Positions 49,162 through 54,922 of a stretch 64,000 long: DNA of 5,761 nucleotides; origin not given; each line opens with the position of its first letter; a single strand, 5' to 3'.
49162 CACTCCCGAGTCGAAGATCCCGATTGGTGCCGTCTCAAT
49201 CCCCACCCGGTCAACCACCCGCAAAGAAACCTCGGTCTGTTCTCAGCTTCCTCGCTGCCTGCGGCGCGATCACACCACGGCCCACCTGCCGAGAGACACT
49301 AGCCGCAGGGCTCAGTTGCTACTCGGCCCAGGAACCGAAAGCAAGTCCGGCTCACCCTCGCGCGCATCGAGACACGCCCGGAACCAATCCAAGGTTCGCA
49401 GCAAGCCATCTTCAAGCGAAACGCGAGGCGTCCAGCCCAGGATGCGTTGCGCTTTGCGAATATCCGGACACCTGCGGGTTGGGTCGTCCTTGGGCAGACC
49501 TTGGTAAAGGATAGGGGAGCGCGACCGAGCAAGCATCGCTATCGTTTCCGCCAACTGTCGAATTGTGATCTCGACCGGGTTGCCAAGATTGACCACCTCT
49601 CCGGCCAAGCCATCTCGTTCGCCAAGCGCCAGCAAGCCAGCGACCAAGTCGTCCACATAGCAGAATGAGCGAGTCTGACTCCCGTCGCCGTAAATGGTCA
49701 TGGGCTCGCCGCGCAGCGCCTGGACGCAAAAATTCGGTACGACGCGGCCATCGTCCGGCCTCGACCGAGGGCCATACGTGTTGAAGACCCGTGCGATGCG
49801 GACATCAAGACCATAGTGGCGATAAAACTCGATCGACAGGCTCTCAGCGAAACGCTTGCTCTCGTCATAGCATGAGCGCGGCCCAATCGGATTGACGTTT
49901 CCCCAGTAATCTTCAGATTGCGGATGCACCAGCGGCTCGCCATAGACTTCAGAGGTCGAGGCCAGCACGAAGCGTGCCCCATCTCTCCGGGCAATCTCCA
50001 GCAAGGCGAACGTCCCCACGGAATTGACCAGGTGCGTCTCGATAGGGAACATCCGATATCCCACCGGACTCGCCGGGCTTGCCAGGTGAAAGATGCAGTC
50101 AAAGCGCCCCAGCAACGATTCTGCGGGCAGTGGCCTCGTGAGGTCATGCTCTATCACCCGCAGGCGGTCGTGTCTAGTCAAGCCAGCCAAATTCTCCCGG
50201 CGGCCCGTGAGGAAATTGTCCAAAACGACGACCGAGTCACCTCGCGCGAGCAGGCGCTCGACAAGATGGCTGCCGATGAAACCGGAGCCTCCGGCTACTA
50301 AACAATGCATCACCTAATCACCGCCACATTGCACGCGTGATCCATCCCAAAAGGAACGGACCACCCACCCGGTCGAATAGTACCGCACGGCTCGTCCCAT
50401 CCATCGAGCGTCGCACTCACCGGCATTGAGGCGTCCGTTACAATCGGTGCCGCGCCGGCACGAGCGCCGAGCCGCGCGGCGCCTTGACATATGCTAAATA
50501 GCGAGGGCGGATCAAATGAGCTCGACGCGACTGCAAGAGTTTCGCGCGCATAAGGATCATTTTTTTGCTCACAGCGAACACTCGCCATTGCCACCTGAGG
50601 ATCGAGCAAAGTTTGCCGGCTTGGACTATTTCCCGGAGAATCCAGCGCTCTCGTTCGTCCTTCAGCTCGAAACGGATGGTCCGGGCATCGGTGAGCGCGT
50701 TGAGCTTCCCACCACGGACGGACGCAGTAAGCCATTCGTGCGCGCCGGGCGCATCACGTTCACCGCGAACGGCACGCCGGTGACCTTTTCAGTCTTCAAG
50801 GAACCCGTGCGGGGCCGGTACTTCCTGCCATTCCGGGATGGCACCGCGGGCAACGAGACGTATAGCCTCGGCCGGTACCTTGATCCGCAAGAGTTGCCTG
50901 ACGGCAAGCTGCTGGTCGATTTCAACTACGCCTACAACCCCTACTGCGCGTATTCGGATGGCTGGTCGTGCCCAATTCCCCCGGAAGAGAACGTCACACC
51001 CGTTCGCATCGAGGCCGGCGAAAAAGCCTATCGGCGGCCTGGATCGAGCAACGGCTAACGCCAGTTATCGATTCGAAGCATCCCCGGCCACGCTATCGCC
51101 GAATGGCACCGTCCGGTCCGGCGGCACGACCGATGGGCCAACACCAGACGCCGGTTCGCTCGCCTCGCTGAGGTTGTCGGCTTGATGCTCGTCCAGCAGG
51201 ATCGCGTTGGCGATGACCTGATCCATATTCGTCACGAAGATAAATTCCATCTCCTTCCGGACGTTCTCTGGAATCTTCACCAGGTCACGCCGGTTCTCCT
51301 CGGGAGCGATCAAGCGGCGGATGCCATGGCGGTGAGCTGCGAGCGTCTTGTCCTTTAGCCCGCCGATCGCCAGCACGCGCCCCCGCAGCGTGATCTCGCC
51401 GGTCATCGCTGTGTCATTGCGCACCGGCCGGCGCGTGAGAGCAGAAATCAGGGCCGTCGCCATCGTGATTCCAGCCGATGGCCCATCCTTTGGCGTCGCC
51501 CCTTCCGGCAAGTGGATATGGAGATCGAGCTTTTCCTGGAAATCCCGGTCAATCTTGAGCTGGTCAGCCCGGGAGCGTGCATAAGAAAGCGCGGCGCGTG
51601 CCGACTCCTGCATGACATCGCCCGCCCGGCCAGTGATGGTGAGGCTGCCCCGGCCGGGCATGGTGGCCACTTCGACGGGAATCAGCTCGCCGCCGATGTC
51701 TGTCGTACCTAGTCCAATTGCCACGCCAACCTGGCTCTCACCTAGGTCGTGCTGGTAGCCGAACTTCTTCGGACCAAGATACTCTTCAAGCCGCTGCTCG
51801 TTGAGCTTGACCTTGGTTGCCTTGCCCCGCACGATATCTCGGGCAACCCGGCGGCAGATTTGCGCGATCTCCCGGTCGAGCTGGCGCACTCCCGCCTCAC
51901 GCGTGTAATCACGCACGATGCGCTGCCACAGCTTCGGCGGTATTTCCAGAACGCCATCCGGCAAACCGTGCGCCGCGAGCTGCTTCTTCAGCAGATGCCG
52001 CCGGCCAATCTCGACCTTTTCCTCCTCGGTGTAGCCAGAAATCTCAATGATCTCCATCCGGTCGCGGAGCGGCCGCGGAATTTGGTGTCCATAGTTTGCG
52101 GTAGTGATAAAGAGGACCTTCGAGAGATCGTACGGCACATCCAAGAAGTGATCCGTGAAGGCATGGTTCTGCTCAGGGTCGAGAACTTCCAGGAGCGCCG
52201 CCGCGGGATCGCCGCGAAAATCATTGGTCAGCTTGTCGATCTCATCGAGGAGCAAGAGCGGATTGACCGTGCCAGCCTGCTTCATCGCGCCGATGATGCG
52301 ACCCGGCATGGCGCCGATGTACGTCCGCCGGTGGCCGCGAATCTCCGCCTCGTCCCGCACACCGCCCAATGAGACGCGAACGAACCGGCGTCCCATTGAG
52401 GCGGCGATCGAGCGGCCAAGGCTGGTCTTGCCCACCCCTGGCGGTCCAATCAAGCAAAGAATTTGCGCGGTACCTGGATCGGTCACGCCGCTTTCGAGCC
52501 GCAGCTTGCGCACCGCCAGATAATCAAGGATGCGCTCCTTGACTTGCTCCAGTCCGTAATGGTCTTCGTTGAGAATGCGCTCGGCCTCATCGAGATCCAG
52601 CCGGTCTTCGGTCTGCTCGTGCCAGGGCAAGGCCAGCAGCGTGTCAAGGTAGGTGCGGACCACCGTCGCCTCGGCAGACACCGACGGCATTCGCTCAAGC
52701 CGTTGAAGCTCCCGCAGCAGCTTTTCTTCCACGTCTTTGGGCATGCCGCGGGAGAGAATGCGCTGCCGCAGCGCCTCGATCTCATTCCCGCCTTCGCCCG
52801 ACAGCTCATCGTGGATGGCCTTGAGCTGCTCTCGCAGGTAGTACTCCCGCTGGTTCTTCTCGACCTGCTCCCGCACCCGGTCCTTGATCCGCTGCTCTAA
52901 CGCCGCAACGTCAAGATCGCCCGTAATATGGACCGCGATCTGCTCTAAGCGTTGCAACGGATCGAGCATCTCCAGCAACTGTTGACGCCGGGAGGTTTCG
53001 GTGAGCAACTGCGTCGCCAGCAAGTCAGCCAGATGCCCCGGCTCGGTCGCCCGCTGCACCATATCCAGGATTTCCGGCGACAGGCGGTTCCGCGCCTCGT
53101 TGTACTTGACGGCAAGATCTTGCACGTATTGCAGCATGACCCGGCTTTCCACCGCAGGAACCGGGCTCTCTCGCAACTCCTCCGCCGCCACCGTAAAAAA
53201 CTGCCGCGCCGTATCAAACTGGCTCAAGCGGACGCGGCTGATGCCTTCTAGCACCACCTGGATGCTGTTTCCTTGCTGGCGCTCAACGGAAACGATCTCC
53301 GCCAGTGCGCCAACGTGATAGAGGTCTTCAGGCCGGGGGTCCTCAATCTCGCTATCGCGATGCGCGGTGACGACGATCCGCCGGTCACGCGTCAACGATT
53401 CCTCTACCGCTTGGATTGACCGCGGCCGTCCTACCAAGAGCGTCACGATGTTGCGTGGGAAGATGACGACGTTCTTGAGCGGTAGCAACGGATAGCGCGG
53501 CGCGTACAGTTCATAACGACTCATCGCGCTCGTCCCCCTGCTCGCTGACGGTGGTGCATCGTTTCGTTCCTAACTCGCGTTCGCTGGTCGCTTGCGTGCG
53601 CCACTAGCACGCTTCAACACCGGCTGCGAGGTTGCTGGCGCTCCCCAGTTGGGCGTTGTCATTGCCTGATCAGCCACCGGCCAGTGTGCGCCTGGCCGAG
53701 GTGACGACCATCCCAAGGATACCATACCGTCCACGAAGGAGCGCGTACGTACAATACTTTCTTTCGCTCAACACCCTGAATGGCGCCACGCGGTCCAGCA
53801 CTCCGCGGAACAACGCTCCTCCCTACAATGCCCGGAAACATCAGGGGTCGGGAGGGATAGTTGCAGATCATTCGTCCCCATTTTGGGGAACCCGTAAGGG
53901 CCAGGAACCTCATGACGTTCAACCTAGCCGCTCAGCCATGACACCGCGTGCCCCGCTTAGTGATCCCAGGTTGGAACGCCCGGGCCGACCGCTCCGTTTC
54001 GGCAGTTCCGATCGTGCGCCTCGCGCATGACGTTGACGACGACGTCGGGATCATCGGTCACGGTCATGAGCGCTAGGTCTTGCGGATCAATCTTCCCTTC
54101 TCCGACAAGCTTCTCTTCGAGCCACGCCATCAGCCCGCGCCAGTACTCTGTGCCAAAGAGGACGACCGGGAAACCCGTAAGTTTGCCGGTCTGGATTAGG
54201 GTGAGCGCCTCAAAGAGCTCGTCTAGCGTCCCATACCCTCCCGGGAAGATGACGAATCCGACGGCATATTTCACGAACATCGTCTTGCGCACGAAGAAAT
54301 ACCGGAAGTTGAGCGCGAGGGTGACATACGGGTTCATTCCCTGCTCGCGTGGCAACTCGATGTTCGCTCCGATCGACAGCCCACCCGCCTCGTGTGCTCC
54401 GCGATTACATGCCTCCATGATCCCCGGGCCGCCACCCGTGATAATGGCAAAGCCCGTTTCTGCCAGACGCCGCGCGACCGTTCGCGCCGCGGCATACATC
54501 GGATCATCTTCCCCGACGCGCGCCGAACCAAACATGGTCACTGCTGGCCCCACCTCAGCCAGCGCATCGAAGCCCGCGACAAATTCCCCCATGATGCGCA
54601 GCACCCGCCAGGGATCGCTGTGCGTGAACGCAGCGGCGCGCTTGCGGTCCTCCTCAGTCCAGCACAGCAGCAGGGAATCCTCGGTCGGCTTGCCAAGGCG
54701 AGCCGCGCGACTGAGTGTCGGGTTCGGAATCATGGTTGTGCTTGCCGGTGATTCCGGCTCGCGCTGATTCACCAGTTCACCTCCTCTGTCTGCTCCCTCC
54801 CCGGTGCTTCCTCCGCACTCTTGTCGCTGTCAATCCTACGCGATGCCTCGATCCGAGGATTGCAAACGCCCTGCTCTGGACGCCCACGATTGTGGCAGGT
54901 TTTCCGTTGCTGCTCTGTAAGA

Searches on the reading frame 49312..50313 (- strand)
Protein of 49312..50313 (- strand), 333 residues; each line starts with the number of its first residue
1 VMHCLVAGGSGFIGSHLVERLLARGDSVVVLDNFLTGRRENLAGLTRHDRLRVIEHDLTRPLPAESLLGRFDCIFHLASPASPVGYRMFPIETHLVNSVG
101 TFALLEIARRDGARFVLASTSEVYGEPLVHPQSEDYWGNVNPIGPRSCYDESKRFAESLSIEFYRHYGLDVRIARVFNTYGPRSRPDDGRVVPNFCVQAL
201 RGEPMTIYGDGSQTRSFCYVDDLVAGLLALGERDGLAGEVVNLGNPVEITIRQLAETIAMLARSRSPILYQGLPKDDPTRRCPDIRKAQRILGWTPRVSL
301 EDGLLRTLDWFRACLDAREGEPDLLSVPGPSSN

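Call 49: search_protein_families(library=pfam, proteins=[window:49312-50313:-], max_evalue=0.001)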
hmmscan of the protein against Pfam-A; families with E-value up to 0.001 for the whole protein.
window:49312-50313:- (333 aa): 7 families
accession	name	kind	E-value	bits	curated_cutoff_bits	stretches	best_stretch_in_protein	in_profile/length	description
PF16363.11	GDP_Man_Dehyd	-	1.1e-52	180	27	1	5-304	1-329/332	GDP-mannose 4,6 dehydratase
PF01370.27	Epimerase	-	1.2e-50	172.6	20.9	1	5-244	2-240/240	NAD dependent epimerase/dehydratase family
PF01073.25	3Beta_HSD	-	3.2e-12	46.5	22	1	5-223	1-221/280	3-beta hydroxysteroid dehydrogenase/isomerase family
PF07993.18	NAD_binding_4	-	5.3e-07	29.5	20.1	1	6-185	1-210/258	Male sterility protein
PF04321.23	RmlD_sub_bind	-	2.8e-06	27.1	27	1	2-259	1-228/287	RmlD substrate binding domain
PF13460.12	NAD_binding_10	-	5.6e-06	26.8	27.2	1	8-126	1-104/184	NAD(P)H-binding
PF02719.21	Polysacc_synt_2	-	2.7e-05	24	20.2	0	145-263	134-248/293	Polysaccharide biosynthesis protein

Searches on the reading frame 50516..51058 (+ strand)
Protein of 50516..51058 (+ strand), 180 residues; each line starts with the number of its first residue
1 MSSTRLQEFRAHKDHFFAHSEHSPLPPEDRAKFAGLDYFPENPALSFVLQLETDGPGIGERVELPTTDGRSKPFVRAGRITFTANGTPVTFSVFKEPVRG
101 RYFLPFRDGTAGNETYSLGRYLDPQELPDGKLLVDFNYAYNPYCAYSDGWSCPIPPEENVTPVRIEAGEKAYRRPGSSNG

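Call 49: search_protein_families(library=pfam, proteins=[window:50516-51058:+], max_evalue=0.001)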
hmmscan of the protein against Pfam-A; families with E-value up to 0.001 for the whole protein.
window:50516-51058:+ (180 aa): 1 family
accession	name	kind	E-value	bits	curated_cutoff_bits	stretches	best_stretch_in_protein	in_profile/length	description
PF07920.16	DUF1684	-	6.1e-40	137.2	25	1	32-170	2-139/139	Protein of unknown function (DUF1684)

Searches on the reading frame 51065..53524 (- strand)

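Call 49: search_protein_families(library=pfam, proteins=[window:51065-53524:-], max_evalue=0.001)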
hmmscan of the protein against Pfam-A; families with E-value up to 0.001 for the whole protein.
window:51065-53524:- (819 aa): 9 families
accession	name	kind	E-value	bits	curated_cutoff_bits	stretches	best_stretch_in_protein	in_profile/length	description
PF05362.19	Lon_C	-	3.4e-84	281.9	21.1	1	574-775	2-203/205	Lon protease (S16) C-terminal proteolytic domain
PF02190.22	LON_substr_bdg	-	2.7e-43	148.6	28.7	1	11-200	2-198/200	ATP-dependent protease La (LON) substrate-binding domain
PF00004.35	AAA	-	1.1e-25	91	21.2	1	356-494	1-127/131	ATPase family associated with various cellular activities (AAA)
PF22667.2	Lon_lid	-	3.5e-19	68.6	27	1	518-571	2-56/57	Lon protease AAA+ ATPase lid domain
PF13541.12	ChlI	-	2.4e-08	34.3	27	1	617-744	1-121/121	Subunit ChlI of Mg-chelatase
PF07728.20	AAA_5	-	1.5e-07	32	22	1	356-490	2-139/139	AAA domain (dynein-related subfamily)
PF13401.12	AAA_22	-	1.9e-05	25.4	27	1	352-434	4-98/130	AAA domain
PF08298.17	AAA_PrkA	-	0.00025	20.6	25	0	320-378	58-110/358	PrkA AAA domain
PF13191.12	AAA_16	-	0.00035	21.6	32.6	0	350-391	21-62/167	AAA ATPase domain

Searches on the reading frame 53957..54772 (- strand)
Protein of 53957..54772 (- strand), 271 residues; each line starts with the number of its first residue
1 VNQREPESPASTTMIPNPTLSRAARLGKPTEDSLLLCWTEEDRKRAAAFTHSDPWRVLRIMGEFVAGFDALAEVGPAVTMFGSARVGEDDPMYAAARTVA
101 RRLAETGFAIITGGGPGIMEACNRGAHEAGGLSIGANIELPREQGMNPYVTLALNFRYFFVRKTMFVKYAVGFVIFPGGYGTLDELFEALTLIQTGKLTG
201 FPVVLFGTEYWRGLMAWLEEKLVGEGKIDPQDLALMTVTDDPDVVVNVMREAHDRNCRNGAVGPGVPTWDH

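Call 49: search_protein_families(library=pfam, proteins=[window:53957-54772:-], max_evalue=0.001)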
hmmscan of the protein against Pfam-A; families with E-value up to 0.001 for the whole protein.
window:53957-54772:- (271 aa): 2 families
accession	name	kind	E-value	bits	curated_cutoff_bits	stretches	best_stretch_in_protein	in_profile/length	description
PF03641.19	Lysine_decarbox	-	6e-35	120.7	27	1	119-247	1-129/131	Possible lysine decarboxylase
PF18306.6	LDcluster4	-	2e-16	60.4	26.3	1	78-191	4-115/151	SLOG cluster4 family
